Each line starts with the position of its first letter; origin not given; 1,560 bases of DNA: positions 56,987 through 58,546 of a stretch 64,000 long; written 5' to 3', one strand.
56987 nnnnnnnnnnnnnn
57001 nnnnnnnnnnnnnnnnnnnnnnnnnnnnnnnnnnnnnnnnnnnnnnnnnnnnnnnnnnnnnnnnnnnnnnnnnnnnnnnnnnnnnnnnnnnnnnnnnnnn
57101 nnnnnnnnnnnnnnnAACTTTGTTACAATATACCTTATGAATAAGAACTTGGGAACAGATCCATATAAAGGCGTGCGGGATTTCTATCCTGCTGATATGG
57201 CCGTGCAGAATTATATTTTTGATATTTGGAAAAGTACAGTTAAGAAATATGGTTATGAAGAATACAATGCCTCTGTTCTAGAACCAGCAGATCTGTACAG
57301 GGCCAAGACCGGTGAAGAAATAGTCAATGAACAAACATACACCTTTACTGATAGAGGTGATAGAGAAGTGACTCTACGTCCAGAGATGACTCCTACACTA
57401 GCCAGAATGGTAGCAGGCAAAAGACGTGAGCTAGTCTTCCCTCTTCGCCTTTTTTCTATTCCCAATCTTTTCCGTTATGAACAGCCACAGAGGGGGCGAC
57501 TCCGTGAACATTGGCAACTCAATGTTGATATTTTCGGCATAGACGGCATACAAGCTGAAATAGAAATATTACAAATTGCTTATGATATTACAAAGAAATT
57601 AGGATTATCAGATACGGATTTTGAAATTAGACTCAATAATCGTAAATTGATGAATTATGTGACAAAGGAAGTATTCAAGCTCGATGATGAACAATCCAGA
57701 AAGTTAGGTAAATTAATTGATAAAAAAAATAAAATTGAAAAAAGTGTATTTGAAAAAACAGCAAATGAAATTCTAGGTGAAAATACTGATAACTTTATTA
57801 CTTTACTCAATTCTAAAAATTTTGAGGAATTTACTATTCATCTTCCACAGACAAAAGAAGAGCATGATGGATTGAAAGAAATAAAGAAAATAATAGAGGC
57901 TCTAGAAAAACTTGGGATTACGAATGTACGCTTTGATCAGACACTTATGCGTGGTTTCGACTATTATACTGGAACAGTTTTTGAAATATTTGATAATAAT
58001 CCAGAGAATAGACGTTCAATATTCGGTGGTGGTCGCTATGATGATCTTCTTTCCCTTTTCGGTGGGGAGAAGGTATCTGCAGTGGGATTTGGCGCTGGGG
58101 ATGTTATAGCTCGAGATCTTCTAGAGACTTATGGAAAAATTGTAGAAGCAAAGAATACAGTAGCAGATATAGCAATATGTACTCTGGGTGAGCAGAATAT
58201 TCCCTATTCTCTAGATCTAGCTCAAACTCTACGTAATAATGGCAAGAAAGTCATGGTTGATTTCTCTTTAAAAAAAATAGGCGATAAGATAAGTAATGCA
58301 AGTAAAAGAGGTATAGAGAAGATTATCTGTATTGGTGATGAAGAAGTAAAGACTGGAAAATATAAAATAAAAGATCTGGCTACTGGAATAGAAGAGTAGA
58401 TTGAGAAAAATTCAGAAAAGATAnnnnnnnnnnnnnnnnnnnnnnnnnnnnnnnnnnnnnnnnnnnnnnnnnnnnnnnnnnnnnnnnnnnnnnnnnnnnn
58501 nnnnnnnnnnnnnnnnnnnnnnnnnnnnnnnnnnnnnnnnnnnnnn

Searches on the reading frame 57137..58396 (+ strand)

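Call 34: search_protein_families(library=pfam, proteins=[window:57137-58396:+], max_evalue=0.001)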
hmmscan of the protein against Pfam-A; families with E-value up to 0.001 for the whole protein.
window:57137-58396:+ (420 aa): 3 families
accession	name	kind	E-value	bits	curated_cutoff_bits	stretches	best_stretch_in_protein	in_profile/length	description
PF13393.11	tRNA-synt_His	-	4e-47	161.4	25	1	12-318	1-301/308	Histidyl-tRNA synthetase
PF00587.30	tRNA-synt_2b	-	3.3e-13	50.5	29.3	1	68-189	1-127/179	tRNA synthetase class II core domain (G, H, P, S and T)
PF03129.25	HGTP_anticodon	-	1.1e-11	45.2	21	1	345-417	2-77/94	Anticodon binding domain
